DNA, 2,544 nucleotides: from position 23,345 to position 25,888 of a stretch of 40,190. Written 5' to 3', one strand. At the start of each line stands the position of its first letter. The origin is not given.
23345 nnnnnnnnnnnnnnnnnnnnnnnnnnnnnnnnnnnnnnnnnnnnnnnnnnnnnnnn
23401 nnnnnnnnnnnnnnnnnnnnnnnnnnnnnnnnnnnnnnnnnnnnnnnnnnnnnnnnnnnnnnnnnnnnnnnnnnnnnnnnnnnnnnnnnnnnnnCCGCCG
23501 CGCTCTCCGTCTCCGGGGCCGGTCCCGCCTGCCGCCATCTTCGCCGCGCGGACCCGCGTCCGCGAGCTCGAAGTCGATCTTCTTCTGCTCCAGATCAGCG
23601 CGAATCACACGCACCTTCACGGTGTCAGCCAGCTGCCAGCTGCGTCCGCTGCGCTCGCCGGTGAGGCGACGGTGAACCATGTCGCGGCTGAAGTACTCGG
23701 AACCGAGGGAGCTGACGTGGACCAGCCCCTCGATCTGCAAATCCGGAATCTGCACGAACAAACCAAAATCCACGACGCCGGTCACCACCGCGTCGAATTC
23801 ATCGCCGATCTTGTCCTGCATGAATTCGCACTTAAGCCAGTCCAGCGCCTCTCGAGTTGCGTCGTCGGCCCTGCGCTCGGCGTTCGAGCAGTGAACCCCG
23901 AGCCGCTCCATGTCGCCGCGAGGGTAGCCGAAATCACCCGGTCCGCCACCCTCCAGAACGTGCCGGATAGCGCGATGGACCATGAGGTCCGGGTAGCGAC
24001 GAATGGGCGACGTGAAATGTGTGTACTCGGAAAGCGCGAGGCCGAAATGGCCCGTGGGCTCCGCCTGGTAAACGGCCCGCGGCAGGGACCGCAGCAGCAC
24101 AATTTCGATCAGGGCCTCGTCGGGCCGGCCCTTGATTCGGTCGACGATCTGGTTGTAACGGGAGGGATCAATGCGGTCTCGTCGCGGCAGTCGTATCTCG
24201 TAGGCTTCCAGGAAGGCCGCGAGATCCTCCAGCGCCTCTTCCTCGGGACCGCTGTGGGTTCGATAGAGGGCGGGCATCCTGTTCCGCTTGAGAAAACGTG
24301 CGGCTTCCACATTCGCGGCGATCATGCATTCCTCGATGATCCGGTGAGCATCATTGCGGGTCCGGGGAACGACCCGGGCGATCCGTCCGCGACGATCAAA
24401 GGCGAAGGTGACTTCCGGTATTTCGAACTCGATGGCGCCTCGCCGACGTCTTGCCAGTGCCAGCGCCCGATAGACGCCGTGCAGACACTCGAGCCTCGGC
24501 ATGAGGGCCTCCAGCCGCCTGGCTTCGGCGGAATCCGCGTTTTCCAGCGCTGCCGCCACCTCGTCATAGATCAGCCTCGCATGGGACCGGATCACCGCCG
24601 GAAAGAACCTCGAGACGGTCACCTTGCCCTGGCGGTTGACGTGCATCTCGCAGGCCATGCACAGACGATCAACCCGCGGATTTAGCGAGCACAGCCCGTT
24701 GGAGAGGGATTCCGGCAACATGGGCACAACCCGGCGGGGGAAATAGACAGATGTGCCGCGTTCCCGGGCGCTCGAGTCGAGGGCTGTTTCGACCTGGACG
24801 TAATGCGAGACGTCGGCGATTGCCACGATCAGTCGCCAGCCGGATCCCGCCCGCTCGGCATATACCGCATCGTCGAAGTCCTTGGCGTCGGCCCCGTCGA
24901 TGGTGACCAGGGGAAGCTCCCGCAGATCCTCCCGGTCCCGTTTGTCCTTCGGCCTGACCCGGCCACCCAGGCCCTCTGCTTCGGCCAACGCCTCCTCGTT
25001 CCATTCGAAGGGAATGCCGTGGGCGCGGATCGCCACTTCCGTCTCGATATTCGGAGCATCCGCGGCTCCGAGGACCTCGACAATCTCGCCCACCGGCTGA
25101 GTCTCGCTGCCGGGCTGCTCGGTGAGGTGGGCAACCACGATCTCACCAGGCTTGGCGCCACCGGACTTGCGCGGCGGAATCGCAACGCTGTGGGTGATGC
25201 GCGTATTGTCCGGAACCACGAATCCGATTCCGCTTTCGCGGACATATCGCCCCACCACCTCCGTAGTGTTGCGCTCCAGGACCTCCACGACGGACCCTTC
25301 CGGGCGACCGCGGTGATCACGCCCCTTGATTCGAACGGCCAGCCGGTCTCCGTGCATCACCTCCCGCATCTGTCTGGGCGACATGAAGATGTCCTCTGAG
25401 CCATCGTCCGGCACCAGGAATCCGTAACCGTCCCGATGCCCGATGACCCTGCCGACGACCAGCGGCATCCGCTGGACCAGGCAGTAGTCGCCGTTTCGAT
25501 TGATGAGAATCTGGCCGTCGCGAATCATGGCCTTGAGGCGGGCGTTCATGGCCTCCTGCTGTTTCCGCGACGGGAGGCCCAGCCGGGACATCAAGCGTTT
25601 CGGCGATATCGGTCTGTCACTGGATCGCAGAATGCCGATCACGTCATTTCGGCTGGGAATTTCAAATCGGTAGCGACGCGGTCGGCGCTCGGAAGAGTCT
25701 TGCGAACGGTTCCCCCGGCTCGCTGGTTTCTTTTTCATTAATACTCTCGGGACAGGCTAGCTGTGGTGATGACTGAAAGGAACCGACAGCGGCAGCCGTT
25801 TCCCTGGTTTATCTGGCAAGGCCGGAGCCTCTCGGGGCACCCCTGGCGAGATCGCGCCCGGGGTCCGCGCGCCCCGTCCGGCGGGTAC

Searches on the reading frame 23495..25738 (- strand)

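Call 7: search_protein_families(library=pfam, proteins=[window:23495-25738:-], max_evalue=0.001)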
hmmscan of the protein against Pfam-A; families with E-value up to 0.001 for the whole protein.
window:23495-25738:- (748 aa): 5 families
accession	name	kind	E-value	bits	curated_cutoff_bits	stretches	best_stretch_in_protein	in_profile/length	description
PF00773.25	RNB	-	2.2e-110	369.4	29.3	1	269-596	1-325/326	RNB domain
PF17876.7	CSD2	-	9.4e-31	106.2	26.2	2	173-246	1-73/74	Cold shock domain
PF08206.17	OB_RNB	-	1.6e-24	85.8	24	1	96-153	1-58/58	Ribonuclease B OB domain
PF00575.29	S1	-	2.8e-12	47.3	22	1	642-724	2-72/74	S1 RNA binding domain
PF18614.7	RNase_II_C_S1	-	1.3e-07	31.8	26.6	0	647-673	2-28/59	RNase II-type exonuclease C-terminal S1 domain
